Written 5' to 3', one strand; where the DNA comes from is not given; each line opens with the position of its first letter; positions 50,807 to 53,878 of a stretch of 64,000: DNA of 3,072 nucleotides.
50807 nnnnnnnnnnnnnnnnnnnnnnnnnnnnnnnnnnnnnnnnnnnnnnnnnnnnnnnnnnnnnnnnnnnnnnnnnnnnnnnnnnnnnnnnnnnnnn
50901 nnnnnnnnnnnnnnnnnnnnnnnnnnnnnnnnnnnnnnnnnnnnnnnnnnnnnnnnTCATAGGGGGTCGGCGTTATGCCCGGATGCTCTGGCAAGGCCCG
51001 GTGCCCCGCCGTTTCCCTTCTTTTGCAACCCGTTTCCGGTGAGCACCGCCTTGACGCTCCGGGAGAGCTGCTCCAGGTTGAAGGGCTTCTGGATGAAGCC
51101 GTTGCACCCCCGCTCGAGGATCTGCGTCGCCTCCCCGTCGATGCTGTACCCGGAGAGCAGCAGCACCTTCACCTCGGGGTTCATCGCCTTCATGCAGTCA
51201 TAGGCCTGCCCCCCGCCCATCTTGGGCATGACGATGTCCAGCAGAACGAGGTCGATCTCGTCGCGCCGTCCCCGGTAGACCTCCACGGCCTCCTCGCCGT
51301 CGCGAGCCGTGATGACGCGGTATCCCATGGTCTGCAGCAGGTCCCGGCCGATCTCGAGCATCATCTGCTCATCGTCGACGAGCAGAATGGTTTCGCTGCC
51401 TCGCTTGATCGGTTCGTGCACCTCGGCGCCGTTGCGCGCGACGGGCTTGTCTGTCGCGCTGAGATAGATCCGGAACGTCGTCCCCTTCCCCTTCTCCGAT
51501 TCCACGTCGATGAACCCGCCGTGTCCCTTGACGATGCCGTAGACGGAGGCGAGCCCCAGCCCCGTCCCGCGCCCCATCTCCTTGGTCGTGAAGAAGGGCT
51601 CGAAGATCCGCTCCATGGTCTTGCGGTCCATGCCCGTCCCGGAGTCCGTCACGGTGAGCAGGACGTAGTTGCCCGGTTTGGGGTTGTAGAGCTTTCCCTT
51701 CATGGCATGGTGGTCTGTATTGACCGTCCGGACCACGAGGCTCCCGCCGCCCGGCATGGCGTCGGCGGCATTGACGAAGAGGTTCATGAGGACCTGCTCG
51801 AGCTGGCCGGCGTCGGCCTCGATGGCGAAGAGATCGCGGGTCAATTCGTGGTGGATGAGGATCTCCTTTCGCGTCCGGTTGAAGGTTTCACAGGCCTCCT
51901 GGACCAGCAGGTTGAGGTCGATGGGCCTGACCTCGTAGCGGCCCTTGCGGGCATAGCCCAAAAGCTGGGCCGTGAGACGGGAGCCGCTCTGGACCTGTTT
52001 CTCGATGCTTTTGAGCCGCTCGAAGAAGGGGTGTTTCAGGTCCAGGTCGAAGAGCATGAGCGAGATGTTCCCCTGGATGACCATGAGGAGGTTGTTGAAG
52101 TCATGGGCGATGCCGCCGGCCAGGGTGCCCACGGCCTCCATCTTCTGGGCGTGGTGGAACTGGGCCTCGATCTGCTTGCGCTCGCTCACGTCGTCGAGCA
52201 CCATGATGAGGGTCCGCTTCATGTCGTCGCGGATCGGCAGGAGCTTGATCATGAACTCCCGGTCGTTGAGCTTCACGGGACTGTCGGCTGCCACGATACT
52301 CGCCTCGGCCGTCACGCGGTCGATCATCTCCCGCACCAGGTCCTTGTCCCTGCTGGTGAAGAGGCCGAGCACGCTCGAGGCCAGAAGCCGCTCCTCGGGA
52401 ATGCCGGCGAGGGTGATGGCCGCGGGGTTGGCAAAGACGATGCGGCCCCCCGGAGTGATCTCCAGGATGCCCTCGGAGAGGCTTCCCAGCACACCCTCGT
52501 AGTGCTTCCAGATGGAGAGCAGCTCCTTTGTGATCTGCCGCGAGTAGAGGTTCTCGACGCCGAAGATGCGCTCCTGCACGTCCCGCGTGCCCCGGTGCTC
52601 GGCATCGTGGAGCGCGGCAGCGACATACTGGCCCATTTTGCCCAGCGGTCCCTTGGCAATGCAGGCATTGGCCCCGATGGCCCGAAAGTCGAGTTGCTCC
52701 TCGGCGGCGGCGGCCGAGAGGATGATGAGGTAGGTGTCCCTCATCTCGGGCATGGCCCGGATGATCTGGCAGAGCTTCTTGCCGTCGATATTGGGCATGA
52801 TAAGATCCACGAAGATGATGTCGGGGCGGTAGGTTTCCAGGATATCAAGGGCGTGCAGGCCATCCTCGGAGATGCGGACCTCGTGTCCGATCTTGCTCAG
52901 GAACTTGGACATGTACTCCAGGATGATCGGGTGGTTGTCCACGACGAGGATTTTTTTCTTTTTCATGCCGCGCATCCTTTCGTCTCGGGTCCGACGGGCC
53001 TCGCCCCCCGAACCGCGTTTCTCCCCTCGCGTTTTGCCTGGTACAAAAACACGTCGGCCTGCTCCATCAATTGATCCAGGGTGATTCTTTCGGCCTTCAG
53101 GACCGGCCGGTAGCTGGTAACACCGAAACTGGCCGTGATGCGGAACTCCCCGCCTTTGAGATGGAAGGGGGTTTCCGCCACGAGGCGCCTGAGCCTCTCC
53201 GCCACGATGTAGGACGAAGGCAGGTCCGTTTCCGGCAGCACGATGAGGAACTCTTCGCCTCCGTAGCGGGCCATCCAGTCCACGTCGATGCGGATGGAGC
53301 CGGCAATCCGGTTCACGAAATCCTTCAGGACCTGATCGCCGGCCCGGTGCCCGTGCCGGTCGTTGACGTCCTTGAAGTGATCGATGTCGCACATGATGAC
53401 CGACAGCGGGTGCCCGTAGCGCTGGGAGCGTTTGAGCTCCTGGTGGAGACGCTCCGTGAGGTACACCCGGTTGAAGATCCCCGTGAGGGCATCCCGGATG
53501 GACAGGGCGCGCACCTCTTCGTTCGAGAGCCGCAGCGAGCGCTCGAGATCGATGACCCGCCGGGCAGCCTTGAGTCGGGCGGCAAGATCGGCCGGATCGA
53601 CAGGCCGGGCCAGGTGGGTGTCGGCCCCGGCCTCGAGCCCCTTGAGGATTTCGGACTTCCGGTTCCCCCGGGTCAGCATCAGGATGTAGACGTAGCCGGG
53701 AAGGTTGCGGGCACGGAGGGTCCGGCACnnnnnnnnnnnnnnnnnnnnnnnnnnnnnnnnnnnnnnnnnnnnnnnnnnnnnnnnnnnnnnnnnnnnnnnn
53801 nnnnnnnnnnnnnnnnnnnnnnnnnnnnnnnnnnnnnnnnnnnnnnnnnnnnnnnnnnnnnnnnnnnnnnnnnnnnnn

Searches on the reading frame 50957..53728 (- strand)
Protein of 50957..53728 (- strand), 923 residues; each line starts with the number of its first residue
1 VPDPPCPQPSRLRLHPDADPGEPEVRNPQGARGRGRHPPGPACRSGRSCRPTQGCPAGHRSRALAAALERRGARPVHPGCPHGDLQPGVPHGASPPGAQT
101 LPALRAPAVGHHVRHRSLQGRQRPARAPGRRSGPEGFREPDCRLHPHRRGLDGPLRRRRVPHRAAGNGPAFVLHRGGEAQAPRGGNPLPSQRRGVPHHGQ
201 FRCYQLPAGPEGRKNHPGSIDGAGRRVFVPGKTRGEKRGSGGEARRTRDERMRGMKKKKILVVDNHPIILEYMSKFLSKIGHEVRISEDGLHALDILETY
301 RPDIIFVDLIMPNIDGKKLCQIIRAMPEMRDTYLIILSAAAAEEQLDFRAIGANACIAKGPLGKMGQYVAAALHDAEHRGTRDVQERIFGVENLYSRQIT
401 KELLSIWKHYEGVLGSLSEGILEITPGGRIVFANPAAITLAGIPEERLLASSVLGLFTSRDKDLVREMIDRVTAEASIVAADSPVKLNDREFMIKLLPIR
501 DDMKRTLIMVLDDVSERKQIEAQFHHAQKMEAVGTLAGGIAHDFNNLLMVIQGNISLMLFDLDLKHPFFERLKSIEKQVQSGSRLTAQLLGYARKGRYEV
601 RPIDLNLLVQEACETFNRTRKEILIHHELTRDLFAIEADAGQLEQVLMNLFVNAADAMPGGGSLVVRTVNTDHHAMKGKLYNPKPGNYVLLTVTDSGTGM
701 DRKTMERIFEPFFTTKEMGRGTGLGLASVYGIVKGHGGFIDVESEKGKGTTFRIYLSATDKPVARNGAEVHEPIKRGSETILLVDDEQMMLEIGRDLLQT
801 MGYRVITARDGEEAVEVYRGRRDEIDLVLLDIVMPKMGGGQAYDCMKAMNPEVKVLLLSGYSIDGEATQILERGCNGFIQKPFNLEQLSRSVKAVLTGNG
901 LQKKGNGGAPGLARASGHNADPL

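Call 57: search_protein_families(library=pfam, proteins=[window:50957-53728:-], max_evalue=0.00001)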
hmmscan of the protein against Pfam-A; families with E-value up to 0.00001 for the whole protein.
window:50957-53728:- (923 aa): 5 families
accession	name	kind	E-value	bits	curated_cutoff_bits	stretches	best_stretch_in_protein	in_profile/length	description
PF00072.30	Response_reg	-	5e-43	146.2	30.2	2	781-892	1-110/111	Response regulator receiver domain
PF02518.31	HATPase_c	-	1.4e-22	80.7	26.4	1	639-758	2-109/111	Histidine kinase-, DNA gyrase B-, and HSP90-like ATPase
PF08448.16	PAS_4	-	6.5e-07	30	23.1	1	416-519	3-110/110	PAS fold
PF00512.31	HisKA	-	4.1e-06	27.2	26.9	0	534-595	3-63/66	His Kinase A (phospho-acceptor) domain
PF00989.32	PAS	-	7.8e-06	26.3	22.6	0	409-468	2-65/113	PAS fold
